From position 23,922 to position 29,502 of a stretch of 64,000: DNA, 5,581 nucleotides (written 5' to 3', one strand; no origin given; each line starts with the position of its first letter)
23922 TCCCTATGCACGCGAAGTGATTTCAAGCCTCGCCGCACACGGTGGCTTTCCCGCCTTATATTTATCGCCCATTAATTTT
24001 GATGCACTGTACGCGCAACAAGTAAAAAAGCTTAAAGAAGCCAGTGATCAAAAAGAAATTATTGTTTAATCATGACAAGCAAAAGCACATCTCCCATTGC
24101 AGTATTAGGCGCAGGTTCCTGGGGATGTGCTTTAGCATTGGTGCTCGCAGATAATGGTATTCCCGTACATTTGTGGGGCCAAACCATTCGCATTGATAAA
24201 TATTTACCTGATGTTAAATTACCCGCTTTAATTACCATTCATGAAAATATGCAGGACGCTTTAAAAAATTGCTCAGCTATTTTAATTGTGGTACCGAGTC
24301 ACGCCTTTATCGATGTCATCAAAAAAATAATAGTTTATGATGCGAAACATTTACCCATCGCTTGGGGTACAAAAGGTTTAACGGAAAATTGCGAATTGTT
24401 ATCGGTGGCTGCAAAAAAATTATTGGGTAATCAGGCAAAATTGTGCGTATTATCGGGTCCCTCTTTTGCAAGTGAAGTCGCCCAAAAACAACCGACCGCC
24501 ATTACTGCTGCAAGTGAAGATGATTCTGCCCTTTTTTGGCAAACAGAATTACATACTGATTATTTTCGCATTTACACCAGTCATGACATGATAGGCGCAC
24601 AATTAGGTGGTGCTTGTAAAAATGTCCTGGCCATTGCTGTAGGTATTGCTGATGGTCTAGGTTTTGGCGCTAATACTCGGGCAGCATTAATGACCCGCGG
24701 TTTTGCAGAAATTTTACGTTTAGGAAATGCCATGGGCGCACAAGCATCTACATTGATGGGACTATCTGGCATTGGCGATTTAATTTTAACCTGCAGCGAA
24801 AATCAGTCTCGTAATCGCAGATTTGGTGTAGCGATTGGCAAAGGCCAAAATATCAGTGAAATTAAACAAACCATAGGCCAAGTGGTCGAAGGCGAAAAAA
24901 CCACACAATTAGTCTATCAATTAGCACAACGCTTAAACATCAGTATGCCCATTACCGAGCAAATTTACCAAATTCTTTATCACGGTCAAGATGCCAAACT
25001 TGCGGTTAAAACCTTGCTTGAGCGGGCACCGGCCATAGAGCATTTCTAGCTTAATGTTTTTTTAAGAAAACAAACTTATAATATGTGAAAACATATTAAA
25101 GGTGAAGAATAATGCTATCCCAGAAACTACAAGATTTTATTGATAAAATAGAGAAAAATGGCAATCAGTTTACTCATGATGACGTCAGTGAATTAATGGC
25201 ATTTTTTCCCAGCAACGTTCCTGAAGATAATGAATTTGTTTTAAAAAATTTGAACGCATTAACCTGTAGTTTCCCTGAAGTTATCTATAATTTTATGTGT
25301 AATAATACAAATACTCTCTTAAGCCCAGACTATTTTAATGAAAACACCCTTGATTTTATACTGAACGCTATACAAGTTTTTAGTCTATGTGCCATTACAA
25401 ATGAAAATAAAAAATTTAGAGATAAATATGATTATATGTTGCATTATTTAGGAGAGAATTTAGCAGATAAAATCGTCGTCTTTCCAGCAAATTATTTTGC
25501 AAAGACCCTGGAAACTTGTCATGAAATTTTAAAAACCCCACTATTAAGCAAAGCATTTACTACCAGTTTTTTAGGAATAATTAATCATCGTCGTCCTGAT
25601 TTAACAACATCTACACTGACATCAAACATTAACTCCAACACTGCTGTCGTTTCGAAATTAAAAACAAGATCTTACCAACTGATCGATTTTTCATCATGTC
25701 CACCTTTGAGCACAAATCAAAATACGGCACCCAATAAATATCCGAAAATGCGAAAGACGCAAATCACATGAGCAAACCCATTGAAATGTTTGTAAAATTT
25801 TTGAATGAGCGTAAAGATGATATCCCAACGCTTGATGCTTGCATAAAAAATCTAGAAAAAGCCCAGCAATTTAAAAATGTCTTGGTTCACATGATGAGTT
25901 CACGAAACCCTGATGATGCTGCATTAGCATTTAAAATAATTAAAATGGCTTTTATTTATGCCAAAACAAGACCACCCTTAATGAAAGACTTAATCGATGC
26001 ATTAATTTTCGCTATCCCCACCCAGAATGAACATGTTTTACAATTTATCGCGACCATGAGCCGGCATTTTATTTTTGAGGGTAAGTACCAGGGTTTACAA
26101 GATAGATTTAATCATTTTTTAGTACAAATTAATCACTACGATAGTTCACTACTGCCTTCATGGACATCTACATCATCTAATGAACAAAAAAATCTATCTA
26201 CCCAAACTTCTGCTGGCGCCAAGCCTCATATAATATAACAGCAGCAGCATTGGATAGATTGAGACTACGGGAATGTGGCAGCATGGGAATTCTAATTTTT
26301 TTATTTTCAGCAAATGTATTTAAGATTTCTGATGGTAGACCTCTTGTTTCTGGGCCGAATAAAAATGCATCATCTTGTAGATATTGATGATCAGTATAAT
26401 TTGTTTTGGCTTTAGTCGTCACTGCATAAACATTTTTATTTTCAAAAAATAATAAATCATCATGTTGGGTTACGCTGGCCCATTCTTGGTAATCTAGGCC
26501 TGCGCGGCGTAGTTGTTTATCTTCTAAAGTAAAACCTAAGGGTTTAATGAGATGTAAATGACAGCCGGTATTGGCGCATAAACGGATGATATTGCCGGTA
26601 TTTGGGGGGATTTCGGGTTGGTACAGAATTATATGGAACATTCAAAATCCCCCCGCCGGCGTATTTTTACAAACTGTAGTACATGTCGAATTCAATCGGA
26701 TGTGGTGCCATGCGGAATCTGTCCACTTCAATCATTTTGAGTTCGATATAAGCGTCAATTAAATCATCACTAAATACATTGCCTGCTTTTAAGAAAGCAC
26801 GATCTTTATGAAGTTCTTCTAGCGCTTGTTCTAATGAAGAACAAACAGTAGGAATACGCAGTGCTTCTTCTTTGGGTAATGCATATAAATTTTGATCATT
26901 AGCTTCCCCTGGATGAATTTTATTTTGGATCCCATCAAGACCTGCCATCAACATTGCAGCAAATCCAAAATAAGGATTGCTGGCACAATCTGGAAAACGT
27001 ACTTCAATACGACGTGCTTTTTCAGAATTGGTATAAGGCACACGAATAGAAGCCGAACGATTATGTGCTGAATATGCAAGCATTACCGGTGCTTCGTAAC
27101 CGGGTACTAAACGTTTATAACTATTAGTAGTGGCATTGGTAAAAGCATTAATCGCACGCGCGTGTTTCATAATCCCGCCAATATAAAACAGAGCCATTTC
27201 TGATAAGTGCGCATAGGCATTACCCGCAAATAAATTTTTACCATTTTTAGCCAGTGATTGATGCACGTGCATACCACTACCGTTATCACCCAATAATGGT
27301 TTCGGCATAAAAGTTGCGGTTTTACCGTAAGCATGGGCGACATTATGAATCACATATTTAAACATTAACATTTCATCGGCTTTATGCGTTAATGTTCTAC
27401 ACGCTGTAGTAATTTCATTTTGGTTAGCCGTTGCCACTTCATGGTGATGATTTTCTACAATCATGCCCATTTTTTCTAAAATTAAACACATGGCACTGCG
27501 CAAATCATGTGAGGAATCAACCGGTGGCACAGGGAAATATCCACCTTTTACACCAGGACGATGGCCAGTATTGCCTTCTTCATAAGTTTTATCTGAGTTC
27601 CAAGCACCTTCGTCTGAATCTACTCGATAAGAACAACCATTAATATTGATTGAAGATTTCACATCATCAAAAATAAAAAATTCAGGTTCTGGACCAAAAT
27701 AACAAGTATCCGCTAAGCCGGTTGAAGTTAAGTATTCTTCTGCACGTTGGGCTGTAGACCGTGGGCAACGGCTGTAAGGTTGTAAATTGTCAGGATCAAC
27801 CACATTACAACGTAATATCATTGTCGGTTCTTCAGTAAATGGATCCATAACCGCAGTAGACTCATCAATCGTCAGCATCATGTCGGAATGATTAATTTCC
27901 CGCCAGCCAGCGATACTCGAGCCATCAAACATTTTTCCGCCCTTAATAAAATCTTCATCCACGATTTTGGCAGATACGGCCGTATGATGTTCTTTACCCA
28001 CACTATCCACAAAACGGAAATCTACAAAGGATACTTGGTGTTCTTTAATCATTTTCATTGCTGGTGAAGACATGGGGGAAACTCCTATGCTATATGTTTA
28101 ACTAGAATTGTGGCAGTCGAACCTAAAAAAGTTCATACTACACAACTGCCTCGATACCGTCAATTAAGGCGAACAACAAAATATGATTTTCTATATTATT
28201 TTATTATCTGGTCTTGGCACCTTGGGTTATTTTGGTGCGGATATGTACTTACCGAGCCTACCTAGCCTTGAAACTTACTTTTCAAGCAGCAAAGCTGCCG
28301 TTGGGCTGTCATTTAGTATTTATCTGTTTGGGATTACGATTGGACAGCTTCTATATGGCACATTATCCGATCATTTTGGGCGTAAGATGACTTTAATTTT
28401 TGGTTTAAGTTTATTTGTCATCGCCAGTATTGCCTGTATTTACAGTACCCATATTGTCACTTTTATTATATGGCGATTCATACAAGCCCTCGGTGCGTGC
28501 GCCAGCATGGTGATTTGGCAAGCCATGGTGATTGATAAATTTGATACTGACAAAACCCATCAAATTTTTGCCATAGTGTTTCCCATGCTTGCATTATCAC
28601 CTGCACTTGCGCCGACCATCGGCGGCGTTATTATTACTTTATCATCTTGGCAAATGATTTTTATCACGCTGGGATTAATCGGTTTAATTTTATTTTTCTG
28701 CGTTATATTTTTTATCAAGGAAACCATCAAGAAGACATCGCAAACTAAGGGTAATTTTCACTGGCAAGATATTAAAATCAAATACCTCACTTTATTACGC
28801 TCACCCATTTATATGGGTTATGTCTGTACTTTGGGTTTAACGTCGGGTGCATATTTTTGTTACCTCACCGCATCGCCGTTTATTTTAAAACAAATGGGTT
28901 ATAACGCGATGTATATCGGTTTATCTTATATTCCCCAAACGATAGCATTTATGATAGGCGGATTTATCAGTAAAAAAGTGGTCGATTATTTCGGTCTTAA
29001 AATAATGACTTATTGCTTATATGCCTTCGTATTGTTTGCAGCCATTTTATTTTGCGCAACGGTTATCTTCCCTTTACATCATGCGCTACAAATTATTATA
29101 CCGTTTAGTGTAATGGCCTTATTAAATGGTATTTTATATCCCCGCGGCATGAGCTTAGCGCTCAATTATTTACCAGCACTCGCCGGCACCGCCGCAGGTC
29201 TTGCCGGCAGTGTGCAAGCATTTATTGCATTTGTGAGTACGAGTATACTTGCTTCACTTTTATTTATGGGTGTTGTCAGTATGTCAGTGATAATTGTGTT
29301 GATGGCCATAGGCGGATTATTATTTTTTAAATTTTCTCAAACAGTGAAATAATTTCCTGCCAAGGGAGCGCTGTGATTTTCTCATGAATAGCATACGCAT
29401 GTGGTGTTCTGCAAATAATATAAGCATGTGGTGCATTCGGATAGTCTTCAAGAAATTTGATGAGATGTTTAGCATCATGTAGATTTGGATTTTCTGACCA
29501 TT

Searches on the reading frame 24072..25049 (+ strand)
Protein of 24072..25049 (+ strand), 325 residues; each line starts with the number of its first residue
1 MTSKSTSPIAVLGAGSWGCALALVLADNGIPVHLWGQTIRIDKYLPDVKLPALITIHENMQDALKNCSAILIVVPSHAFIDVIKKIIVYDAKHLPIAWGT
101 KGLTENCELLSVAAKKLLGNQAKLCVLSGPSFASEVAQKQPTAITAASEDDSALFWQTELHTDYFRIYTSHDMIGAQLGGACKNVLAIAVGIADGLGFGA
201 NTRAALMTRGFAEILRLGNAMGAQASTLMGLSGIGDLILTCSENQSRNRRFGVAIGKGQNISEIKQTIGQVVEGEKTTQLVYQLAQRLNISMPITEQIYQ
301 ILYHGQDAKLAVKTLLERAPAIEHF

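Call 40: search_protein_families(library=pfam, proteins=[window:24072-25049:+], max_evalue=0.0001)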
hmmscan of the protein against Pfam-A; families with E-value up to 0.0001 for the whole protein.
window:24072-25049:+ (325 aa): 3 families
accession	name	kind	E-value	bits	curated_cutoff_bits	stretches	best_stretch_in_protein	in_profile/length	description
PF07479.19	NAD_Gly3P_dh_C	-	1.4e-56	191.1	25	1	172-312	1-141/142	NAD-dependent glycerol-3-phosphate dehydrogenase C-terminus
PF01210.29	NAD_Gly3P_dh_N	-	1.3e-37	129.7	23.1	1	9-152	2-156/158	NAD-dependent glycerol-3-phosphate dehydrogenase N-terminus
PF20618.3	GPD_NAD_C_bact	-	3e-23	82.6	27.6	1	232-298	1-66/66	Bacterial GPD, NAD-dependent C-terminal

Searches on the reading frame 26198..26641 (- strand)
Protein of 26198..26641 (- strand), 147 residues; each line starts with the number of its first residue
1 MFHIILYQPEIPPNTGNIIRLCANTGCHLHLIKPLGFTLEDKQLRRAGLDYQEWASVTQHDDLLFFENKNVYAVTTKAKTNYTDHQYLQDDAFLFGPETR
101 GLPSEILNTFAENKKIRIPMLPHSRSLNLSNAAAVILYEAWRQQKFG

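Call 40: search_protein_families(library=pfam, proteins=[window:26198-26641:-], max_evalue=0.0001)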
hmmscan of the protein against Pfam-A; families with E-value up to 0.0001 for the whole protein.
window:26198-26641:- (147 aa): 1 family
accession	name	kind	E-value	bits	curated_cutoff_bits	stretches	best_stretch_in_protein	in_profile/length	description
PF00588.24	SpoU_methylase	-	1.6e-31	109.8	29.7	1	2-138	2-142/142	SpoU rRNA Methylase family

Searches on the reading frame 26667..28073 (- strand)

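Call 40: search_protein_families(library=pfam, proteins=[window:26667-28073:-], max_evalue=0.0001)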
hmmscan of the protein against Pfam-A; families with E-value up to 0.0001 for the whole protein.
window:26667-28073:- (468 aa): 2 families
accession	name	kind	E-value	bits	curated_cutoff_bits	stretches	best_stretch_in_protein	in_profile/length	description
PF00120.29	Gln-synt_C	-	2.3e-135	451.5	24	1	102-465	2-344/344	Glutamine synthetase, catalytic domain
PF03951.24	Gln-synt_N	-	1.4e-25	89.1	33.4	1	14-94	2-82/82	Glutamine synthetase, beta-Grasp domain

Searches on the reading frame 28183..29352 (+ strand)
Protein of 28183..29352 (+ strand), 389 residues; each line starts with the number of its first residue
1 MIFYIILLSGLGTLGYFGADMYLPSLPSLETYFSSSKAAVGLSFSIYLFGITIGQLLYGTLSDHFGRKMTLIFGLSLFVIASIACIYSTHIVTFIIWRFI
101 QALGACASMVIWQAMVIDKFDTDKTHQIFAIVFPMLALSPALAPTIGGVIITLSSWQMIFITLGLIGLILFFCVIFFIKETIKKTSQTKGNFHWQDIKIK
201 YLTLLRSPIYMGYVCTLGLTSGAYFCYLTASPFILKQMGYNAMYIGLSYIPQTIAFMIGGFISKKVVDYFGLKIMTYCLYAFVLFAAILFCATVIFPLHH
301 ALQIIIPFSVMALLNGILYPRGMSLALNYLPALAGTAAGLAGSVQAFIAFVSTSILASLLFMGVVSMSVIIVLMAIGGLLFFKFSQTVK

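Call 25: search_protein_families(library=ncbifam, proteins=[window:28183-29352:+], max_evalue=1e-10)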
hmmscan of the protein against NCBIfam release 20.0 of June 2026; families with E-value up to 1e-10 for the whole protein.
window:28183-29352:+ (389 aa): 24 families
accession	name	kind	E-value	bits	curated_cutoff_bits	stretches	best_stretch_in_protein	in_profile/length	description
NF008270.1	PRK11043.1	equivalog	3.8e-103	345.6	430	1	3-377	5-373/382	purine nucleoside transporter PunC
TIGR00710.1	efflux_Bcr_CflA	subfamily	1.3e-82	278.3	200.9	1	4-382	6-381/385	Bcr/CflA family efflux MFS transporter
NF008314.0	PRK11102.1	equivalog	2.2e-52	178.7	303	1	4-384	11-389/396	Bcr/CflA family multidrug efflux MFS transporter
NF053813.1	MFS_TcaB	equivalog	3.4e-51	174.2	475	1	2-378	5-376/396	putative multidrug effflux MFS transporter TcaB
NF033134.0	cmlA_floR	equivalog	3e-44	152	450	1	5-376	12-378/388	CmlA/FloR family chloramphenicol efflux MFS transporter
NF008654.0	PRK11652.1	equivalog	3.4e-37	128.3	479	1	5-377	11-377/397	multidrug efflux MFS transporter EmrD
NF007782.0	PRK10473.1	subfamily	6.2e-34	117.7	417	1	5-380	5-370/394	MdtL family multidrug efflux MFS transporter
NF041041.1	FslD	exception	9.7e-33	113.9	500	1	5-378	11-384/396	rhizoferrin import MFS transporter FslD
TIGR00880.1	2_A_01_02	superfamily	1.3e-28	99.8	131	1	45-181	1-141/141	multidrug resistance protein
NF000219.1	FloR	exception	4.8e-27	95.2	700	1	6-376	17-380/404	chloramphenicol/florfenicol efflux MFS transporter FloR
NF052292.1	efflux_CraA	equivalog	4e-22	78.8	725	1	16-373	28-381/409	chloramphenicol efflux MFS transporter CraA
NF000509.1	efflux_CmlA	exception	1.2e-20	74.3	875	1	5-358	16-357/419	CmlA family chloramphenicol efflux MFS transporter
TIGR00895.1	2A0115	subfamily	1.7e-20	73.4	418.55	1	25-185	39-199/398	aromatic acid/H+ symport family MFS transporter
NF011931.1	PRK15402.1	subfamily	3.6e-19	68.9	439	1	15-381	21-383/401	MdfA family multidrug efflux MFS transporter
NF012203.0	cmlB1_MFS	exception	6.1e-19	68.5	900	1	5-339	16-345/407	chloramphenicol efflux MFS transporter CmlB1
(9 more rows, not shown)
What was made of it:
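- On Bcr/CflA subfamily of DHA1 MFS efflux transporters (TIGR00710): The third MFS at 28183-29352 scores 278 (call 25).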
